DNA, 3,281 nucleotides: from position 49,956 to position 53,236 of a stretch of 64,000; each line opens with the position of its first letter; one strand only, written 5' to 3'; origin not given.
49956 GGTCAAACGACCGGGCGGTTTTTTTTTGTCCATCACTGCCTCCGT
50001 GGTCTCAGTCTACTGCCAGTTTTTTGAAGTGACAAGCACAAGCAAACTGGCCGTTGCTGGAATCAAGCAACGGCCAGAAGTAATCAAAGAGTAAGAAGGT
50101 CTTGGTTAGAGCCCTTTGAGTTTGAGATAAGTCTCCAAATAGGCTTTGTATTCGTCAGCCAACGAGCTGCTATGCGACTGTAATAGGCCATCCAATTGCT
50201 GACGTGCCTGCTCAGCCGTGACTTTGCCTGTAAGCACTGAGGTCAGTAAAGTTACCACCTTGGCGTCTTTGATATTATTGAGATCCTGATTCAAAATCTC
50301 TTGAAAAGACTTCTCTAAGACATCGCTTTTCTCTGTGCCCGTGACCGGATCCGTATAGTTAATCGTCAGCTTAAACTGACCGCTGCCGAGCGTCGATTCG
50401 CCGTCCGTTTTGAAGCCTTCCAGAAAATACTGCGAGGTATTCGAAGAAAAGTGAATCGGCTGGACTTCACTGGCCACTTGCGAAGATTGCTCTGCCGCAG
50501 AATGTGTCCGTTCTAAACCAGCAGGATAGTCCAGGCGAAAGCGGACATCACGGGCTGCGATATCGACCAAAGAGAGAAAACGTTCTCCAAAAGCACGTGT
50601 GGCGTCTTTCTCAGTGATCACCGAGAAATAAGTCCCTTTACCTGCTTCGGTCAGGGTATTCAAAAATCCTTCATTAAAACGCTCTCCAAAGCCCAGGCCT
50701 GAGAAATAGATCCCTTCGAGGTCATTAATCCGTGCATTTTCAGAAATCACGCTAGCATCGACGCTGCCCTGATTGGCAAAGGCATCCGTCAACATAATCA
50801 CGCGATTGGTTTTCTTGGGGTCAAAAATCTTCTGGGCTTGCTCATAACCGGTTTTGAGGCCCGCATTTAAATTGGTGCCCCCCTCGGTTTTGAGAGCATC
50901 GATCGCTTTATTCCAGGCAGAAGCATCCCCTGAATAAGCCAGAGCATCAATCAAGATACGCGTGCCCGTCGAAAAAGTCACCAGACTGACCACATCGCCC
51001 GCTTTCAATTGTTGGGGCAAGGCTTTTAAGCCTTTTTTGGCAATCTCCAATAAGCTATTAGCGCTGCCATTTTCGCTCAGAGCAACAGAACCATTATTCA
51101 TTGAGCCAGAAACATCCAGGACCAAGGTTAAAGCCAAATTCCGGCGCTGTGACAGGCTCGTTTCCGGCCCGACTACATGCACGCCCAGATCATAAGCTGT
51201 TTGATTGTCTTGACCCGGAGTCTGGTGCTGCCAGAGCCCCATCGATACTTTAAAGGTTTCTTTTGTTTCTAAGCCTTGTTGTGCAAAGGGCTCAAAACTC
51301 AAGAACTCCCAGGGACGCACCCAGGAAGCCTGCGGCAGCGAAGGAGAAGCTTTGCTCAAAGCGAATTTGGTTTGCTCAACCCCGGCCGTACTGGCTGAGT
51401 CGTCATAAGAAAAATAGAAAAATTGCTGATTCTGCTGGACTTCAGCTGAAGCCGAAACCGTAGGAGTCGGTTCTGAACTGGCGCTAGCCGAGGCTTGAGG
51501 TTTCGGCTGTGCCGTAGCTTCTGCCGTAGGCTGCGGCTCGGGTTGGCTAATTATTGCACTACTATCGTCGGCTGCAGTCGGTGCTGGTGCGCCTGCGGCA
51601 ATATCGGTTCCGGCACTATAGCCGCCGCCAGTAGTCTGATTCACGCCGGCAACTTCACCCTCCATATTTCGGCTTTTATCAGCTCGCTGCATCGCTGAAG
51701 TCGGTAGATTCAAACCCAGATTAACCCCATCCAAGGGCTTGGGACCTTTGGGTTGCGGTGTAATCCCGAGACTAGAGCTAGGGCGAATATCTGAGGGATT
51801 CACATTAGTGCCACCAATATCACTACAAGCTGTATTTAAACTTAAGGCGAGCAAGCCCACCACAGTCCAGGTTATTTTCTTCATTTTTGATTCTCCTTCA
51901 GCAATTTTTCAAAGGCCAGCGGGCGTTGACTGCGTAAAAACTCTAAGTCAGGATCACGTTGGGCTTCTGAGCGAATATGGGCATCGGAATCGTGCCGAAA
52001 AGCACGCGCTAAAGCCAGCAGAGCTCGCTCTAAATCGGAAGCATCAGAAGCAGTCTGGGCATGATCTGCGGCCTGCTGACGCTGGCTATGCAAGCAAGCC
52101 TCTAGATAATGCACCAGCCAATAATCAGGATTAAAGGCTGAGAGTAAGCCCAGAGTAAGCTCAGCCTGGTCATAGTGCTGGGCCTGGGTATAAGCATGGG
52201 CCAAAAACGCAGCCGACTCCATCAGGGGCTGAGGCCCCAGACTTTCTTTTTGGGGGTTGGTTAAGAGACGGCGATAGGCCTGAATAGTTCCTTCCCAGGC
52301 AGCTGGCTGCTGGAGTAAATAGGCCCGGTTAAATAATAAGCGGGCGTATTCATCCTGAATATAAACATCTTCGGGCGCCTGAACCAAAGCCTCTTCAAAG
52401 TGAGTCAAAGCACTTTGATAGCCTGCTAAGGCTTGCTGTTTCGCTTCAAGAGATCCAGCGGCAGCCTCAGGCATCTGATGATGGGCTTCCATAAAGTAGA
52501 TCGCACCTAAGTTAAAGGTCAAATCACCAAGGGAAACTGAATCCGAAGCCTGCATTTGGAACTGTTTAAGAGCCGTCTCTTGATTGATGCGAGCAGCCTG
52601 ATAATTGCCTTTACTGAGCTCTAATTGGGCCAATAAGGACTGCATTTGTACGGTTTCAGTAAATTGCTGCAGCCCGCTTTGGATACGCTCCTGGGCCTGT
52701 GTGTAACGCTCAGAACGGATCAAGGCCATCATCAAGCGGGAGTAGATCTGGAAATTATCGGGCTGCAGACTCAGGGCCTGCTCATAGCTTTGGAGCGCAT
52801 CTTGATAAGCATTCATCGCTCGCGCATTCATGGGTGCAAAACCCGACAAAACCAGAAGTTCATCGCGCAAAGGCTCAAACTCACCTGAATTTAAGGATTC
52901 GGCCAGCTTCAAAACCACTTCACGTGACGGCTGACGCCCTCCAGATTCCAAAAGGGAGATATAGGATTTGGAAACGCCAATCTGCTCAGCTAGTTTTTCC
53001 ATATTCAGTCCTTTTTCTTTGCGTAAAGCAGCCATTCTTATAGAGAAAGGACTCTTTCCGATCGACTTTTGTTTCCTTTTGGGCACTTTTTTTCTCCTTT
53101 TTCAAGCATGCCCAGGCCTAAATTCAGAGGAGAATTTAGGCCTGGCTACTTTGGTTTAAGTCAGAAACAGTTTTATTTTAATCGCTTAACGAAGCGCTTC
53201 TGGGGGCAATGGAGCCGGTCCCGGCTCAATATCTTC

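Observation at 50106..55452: Four-gene envelope module: two tandem paralogous lipoproteins, an XRE-HTH/TPR regulator and a VWA lipoprotein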

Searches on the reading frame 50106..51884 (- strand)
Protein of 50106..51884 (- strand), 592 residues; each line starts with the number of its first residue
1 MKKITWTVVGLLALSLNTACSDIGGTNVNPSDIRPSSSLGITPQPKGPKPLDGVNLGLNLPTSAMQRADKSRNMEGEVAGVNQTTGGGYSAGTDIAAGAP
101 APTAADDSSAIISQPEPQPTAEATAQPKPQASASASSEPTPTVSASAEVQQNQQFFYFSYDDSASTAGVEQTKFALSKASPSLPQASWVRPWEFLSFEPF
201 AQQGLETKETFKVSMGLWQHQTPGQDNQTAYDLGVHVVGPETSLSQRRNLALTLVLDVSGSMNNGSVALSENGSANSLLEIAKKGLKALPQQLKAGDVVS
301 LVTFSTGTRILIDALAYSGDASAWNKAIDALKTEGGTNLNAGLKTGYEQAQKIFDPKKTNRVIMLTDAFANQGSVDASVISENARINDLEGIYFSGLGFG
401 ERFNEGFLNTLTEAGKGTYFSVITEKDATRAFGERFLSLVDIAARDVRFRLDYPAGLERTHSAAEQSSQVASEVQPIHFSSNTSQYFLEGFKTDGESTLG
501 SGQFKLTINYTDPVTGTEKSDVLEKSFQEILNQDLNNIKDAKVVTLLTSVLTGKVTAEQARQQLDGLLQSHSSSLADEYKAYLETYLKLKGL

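Call 4: search_protein_families(library=pfam, proteins=[window:50106-51884:-], max_evalue=0.1)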
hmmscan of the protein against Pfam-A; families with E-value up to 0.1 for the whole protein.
window:50106-51884:- (592 aa): 3 families
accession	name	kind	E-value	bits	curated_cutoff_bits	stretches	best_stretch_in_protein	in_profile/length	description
PF13519.12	VWA_2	-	3.5e-14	53.8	27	1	253-368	2-106/107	von Willebrand factor type A domain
PF13768.12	VWA_3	-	6.9e-10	39.6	27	1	271-419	8-153/155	von Willebrand factor type A domain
PF05762.20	VWA_CoxE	-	0.0048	16.8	26.4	1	246-351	53-144/222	VWA domain containing CoxE-like protein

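Call 6: search_protein_families(library=ncbifam, proteins=[window:50106-51884:-], max_evalue=0.1)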
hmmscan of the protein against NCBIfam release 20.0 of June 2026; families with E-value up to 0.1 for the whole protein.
window:50106-51884:- (592 aa): 3 families
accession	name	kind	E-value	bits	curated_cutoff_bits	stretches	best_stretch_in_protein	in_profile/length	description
TIGR03788.1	marine_srt_targ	equivalog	5.1e-09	35.1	551.65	1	235-452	256-458/629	marine proteobacterial sortase target protein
TIGR00868.1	hCaCC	subfamily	4.4e-06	24.8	900.85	1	224-374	279-420/863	calcium-activated chloride channel protein 1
TIGR02442.1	Cob-chelat-sub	hypoth_equivalog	5.4e-06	25.1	779.45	1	245-387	468-600/641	putative cobaltochelatase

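Call 32: search_solved_structures(query=window:50106-51884:-, max_evalue=0.01)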
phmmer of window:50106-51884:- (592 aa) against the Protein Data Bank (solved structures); distinct sequences matched with E-value up to 0.01: 3.
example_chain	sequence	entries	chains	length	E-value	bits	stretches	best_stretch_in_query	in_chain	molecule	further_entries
6fpy_A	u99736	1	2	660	8.8e-08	35.2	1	236-466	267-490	Inter-alpha-trypsin inhibitor heavy chain H1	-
6fpz_A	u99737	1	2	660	3.2e-07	33.3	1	278-466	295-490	Inter-alpha-trypsin inhibitor heavy chain H1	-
8s05_A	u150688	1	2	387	0.00018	24.2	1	269-447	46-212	Conserved protein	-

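Call 71: search_protein_families(library=padloc, proteins=[window:50106-51884:-], max_evalue=0.01)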
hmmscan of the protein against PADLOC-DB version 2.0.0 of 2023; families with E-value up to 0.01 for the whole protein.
window:50106-51884:- (592 aa): 0 families

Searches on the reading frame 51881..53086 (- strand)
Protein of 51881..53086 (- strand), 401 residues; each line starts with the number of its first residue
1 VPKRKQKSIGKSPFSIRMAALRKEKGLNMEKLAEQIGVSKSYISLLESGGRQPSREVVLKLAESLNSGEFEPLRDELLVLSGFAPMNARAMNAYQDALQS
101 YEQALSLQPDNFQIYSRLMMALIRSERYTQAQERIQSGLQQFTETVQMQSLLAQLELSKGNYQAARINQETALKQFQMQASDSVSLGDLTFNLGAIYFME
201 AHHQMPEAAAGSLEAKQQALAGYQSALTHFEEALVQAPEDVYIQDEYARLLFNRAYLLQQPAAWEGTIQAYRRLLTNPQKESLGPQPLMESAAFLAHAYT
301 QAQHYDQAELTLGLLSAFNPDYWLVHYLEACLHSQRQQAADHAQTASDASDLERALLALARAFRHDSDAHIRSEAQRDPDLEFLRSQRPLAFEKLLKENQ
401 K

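Call 4: search_protein_families(library=pfam, proteins=[window:51881-53086:-], max_evalue=0.1)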
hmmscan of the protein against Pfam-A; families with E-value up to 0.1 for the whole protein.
window:51881-53086:- (401 aa): 19 families
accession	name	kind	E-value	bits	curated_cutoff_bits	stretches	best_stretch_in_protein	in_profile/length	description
PF01381.28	HTH_3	-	2.3e-14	53.6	23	1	19-66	2-49/55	Helix-turn-helix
PF14559.12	TPR_19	-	5.9e-13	49.4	25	2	89-155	2-68/68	Tetratricopeptide repeat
PF13560.12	HTH_31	-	3.4e-10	40.5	27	1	15-66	3-55/64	Helix-turn-helix domain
PF12844.13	HTH_19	-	6.1e-10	39.3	30.2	1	17-66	3-52/64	Helix-turn-helix domain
PF25064.1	ARM_TT21_5th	-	3.9e-06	27.6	27.8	1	92-182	15-101/117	TT21 fifth ARM repeats domain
PF13414.12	TPR_11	-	2.3e-05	24.4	26.8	1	90-118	6-34/42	TPR repeat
PF13428.12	TPR_14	-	2.5e-05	24.9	23.5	0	90-118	13-41/44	Tetratricopeptide repeat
PF23914.1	TPR_CcmH_CycH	-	5.5e-05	23.5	42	1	90-173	62-148/158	Cytochrome c-type biogenesis protein H TPR domain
PF13432.12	TPR_16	-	6.8e-05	23.7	32.7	1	121-167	6-52/65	Tetratricopeptide repeat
PF00515.34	TPR_1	-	0.00037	20.6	27.8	1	90-111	13-34/34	Tetratricopeptide repeat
PF13424.12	TPR_12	-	0.00041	20.9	30.1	1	145-204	2-62/77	Tetratricopeptide repeat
PF13413.12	HTH_25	-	0.0021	18.3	24.6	1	18-49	2-33/62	Helix-turn-helix domain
PF13443.12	HTH_26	-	0.0051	17.5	22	1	20-66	4-51/63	Cro/C1-type HTH DNA-binding domain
PF07719.23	TPR_2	-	0.0091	16.5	27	1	89-111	12-34/34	Tetratricopeptide repeat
PF13176.12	TPR_7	-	0.0095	16.4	27.9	0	89-109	10-32/36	Tetratricopeptide repeat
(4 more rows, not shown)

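Call 6: search_protein_families(library=ncbifam, proteins=[window:51881-53086:-], max_evalue=0.1)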
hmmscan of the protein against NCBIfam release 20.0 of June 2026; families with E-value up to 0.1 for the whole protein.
window:51881-53086:- (401 aa): 22 families
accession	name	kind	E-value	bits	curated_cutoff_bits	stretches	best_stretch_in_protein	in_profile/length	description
TIGR02917.1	PEP_TPR_lipo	equivalog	1.7e-09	36.1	312.2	1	90-195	205-310/899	XrtA/PEP-CTERM system TPR-repeat protein PrsT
NF041951.1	phage_RstR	subfamily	9e-08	32.4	80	1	14-66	3-55/108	RstR family transcriptional repressor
TIGR03070.1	couple_hipB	subfamily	3.4e-07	30.1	71.65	1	17-66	6-55/58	type II toxin-antitoxin system Y4mF family antitoxin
NF040959.1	MamA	equivalog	7.2e-07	28.9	200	1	90-169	83-162/204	magnetosome protein MamA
NF046032.1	TransRegSlrRBacil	equivalog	9.8e-06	25.7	250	1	21-67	9-56/149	HTH-type transcriptional regulator SlrR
NF003162.0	PRK04140.1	equivalog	1.2e-05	24.5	263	1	18-67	131-180/317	transcriptional regulator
TIGR00270.2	TIGR00270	equivalog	0.00015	21.6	110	1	20-66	82-128/159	multiprotein bridging factor aMBF1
NF006015.0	PRK08154.1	subfamily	0.00016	21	204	1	16-67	33-84/314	anaerobic benzoate catabolism transcriptional regulator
NF007257.0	PRK09706.1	subfamily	0.0005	19.9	101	1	14-66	6-58/135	transcriptional repressor DicA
NF033762.1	social_mot_Tgl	equivalog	0.0012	18.2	225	1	87-180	40-134/252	social motility TPR repeat lipoprotein Tgl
NF038139.1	Reg_Aceta_RamB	equivalog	0.0015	17.3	700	1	17-66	6-55/465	acetate metabolism transcriptional regulator RamB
NF010465.0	PRK13890.1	equivalog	0.0018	18.3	96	1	19-66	11-58/121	conjugal transfer protein TrbA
NF007692.0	PRK10370.1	equivalog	0.0031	17.2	306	1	92-165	95-171/206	heme lyase NrfEFG subunit NrfG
NF047371.1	FlcA_CTERM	equivalog_domain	0.0096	14.4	300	1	91-132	243-284/646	periplasmic flagellar collar protein FlcA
NF033920.0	C39_PA2778_fam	equivalog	0.011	15.1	150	1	90-174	168-252/255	PA2778 family cysteine peptidase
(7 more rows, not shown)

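Call 31: search_solved_structures(query=window:51881-53086:-, max_evalue=0.01)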
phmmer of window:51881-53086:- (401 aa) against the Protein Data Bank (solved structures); distinct sequences matched with E-value up to 0.01: 31.
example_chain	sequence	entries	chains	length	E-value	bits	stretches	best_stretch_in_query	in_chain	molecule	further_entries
2lsu_A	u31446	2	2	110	2.6e-06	30.1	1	92-162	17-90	TPR repeat-containing protein associated with Hsp90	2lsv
2l6j_A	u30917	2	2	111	2.6e-06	30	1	92-162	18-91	TPR repeat-containing protein associated with Hsp90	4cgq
4cgu_A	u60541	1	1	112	2.7e-06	30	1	92-162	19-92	TPR REPEAT-CONTAINING PROTEIN ASSOCIATED WITH HSP90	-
8tac_A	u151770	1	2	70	3.6e-06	29.6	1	19-68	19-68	DBP48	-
7t5u_A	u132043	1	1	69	3.8e-06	29.5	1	17-69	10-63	Helix-turn-helix domain-containing protein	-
8bny_A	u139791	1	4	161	2.1e-05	27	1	18-74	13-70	Immunity repressor protein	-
7kw7_E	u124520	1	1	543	3.4e-05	26.4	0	90-133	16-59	Stress-induced-phosphoprotein 1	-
9sf2_A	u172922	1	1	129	0.00014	24.3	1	15-68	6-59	Transcriptional regulator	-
9qhb_A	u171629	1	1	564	0.00016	24.2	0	92-188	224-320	Engineered tetratricopeptide repeat protein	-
6eou_A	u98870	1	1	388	0.00022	23.7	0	92-203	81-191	UDP-N-acetylglucosamine--peptide N-acetylglucosaminyltransferase 110 kDa subunit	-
1w3b_A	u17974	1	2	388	0.00028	23.4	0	92-203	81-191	UDP-N-ACETYLGLUCOSAMINE--PEPTIDE N-ACETYLGLUCOSAMINYLTRANSFERASE 110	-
7yea_A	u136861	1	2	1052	0.00037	23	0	92-203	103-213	UDP-N-acetylglucosamine--peptide N-acetylglucosaminyltransferase 110 kDa subunit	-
7yeh_B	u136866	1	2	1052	0.00037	23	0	92-203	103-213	UDP-N-acetylglucosamine--peptide N-acetylglucosaminyltransferase 110 kDa subunit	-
7ntf_A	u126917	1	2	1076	0.00043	22.7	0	93-203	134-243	Isoform 1 of UDP-N-acetylglucosamine--peptide N-acetylglucosaminyltransferase 110 kDa subu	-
6af3_B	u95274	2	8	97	0.00058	22.3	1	18-67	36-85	HigA antitoxin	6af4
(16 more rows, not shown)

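Call 41: find_homologous_proteins(query=window:51881-53086:-)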
Query window:51881-53086:- (401 aa): 51 proteins with E <= 0.001 among 8000 candidates.
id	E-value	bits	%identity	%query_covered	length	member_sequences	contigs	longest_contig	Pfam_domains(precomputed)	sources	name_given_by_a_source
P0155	9.0e-253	856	100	100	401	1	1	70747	PF14559.13,PF12844.14,PF13414.13,PF01381.29,PF13428.13,PF13560.13,PF25064.2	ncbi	-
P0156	3.9e-207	705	83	100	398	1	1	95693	PF14559.13,PF12844.14,PF00515.35,PF01381.29,PF13424.13,PF13432.13,PF13560.13,PF25064.2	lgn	-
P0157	1.7e-159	549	68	100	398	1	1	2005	PF14559.13,PF12844.14,PF01381.29,PF13428.13,PF13560.13,PF25064.2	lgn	-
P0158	1.4e-143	496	62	99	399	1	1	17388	PF14559.13,PF12844.14,PF01381.29,PF13428.13,PF13560.13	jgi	-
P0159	1.9e-142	493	62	100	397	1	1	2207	PF14559.13,PF13431.13,PF12844.14,PF01381.29,PF13428.13,PF13560.13,PF25064.2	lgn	-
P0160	7.3e-140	484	60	100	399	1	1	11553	PF14559.13,PF12844.14,PF01381.29,PF13560.13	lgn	-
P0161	2.3e-139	483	61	99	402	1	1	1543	PF14559.13,PF12844.14,PF01381.29,PF13560.13,PF25064.2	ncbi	-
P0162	2.4e-139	482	61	99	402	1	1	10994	PF14559.13,PF12844.14,PF01381.29,PF13560.13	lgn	-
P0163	6.3e-139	481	61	99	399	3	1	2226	PF14559.13,PF12844.14,PF01381.29,PF13560.13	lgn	-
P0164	6.1e-138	478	60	100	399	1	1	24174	PF14559.13,PF12844.14,PF01381.29,PF13428.13,PF13181.13,PF13560.13,PF25064.2,PF07719.24,PF20308.5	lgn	-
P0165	6.2e-138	478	59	99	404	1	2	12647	PF14559.13,PF12844.14,PF01381.29,PF13428.13,PF13560.13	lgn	-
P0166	1.2e-135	470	59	100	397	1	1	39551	PF14559.13,PF12844.14,PF23914.2,PF00515.35,PF01381.29,PF13176.13,PF13428.13,PF13181.13,PF13560.13,PF25064.2,PF07719.24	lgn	-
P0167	2.4e-134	466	60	96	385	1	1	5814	PF14559.13,PF12844.14,PF00515.35,PF01381.29,PF13424.13,PF13432.13,PF13428.13,PF13560.13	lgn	-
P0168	7.4e-134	464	60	100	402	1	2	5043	PF14559.13,PF12844.14,PF01381.29,PF13428.13,PF13560.13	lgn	-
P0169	8.4e-131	454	57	100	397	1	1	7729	PF14559.13,PF12844.14,PF01381.29,PF13560.13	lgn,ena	-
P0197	1.1e-65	240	38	92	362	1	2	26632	PF14559.13,PF13431.13,PF01381.29,PF13181.13,PF07719.24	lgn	-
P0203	2.0e-54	203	34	90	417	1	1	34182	PF12844.14,PF01381.29,PF13560.13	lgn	-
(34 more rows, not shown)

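Call 43: find_encoding_contigs(protein=P0203, flank=8000, max_places=1)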
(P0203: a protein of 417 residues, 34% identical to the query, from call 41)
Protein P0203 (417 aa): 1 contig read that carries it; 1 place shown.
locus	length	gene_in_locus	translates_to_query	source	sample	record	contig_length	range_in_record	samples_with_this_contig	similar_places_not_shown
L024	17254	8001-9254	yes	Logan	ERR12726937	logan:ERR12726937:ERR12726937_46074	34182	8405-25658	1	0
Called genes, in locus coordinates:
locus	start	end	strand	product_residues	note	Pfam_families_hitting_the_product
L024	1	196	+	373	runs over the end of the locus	PF00285:Citrate_synt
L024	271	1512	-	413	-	PF04371:PAD_porph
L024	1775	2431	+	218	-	-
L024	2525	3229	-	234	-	PF13646:HEAT_2 (weak), PF03130:HEAT_PBS (faint), PF02985:HEAT (faint), PF13646:HEAT_2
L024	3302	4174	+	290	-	PF00398:RrnaAD, PF01135:PCMT (weak), PF13649:Methyltransf_25 (weak)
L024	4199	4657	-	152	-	PF07681:DoxX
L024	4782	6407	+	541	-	PF04262:Glu_cys_ligase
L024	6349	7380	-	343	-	PF01408:GFO_IDH_MocA, PF22725:GFO_IDH_MocA_C3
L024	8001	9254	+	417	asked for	PF01381:HTH_3, PF12844:HTH_19 (weak), PF13560:HTH_31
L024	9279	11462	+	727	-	PF14559:TPR_19, PF13371:TPR_9 (weak), PF13414:TPR_11, PF14559:TPR_19 (weak), PF00515:TPR_1 (weak), PF07719:TPR_2 (weak), PF23914:TPR_CcmH_CycH, PF13844:Glyco_transf_41 (weak), +7 more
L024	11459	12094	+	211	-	PF02674:Colicin_V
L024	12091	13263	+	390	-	PF13439:Glyco_transf_4, PF13579:Glyco_trans_4_4, PF00534:Glycos_transf_1, PF13692:Glyco_trans_1_4, PF13524:Glyco_trans_1_2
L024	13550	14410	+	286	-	PF03462:PCRF, PF00472:RF-1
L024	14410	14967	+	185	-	-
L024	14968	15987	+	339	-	PF00294:PfkB, PF08543:Phos_pyr_kin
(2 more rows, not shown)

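Call 44: find_encoding_contigs(protein=P0197, flank=8000, max_places=1)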
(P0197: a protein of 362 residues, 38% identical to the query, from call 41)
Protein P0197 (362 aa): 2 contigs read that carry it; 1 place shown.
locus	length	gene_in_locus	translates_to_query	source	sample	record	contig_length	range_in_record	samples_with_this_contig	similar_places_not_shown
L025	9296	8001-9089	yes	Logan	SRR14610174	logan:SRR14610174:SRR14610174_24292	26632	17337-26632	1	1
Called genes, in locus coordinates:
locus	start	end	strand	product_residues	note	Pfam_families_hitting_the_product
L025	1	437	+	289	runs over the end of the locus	-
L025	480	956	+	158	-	PF00383:dCMP_cyt_deam_1, PF14437:MafB19-deam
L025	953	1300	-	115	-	PF04020:Phage_holin_4_2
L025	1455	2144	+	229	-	-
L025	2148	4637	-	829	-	PF22847:Glyco_hydro_43_rel (faint)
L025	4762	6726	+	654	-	PF01558:POR, PF01855:POR_N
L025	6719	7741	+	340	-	PF02775:TPP_enzyme_C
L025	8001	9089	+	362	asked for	PF01381:HTH_3, PF07719:TPR_2 (faint), PF13181:TPR_8 (faint), PF13431:TPR_17 (faint), PF14559:TPR_19 (faint)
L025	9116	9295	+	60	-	?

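Call 58: predict_structure(alignment_id=A3)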
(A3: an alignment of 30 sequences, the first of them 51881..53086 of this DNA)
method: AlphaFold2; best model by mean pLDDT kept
length: 401 residues; sequences in the alignment: 30
mean_pLDDT: 91.3   pTM: 0.75
mean pLDDT of the five models: 91.3, 90.5, 89.8, 89.5, 89.2
residues with pLDDT >= 90: 310; 70-90: 68; 50-70: 8; < 50: 15
segments of 3 or more residues with pLDDT < 50: 1-8, 89-94
pLDDT, mean of each block of 10 residues (from residue 1): 48 90 94 95 93 93 88 85 69 62 92 96 91 97 97 98 98 97 95 98 93 97 98 97 97 97 97 97 89 97 98 93 95 97 85 97 83 91 97 87 42
secondary structure, 60 per line:
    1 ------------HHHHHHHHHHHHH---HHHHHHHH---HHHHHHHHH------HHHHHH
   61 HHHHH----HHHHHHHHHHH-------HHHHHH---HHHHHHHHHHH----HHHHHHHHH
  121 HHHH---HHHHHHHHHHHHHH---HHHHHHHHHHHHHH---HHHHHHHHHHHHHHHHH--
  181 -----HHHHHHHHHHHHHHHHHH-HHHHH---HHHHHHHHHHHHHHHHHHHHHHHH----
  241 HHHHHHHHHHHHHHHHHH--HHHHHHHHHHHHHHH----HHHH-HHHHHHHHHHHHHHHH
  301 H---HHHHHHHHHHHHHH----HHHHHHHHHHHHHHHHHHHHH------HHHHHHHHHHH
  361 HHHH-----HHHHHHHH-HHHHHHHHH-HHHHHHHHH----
elements in order: H13-25 H29-36 H40-48 H55-65 H70-80 H88-93 H97-107 H112-124 H128-141 H145-158 H162-178 H186-203 H205-209 H213-236 H241-258 H261-275 H280-283 H285-301 H305-318 H323-343 H350-364 H370-377 H379-387 H389-397

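Call 71: search_protein_families(library=padloc, proteins=[window:51881-53086:-], max_evalue=0.01)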
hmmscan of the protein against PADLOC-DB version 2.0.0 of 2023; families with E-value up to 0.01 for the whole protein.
window:51881-53086:- (401 aa): 16 families
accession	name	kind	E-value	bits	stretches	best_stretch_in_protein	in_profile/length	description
PDLC02926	HTH_VI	-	1.7e-10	39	1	20-66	8-54/92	-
PDLC04142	capH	-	4.6e-08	32.1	1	16-66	9-59/103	capH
PDLC03947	RmrA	-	2.9e-06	24.3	1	12-66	10-64/383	-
PDLC03952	RmrA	-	3e-06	24.3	1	6-66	15-75/395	-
PDLC03949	RmrA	-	5.7e-06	23.4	1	17-66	6-55/363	-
PDLC03664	Control_protein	-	1.3e-05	23.6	1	14-66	14-66/74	control protein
PDLC03954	RmrA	-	1.6e-05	22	1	17-66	14-63/380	-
PDLC03944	RmrA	-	2.2e-05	21.7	1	17-66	10-59/384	-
PDLC03951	RmrA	-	4.2e-05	20.7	1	16-67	11-62/400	-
PDLC03948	RmrA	-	8.2e-05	19.7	1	17-94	12-89/397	-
PDLC03946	RmrA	-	0.0001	19.1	1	17-66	6-55/357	-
PDLC03943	RmrA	-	0.00011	19.5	1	21-66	10-55/370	-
PDLC03665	Control_protein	-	0.00014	20.1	1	14-65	9-61/77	control protein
PDLC03955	RmrA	-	0.00017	19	1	17-66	24-73/371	-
PDLC03953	RmrA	-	0.00044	17.6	1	14-65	6-57/373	-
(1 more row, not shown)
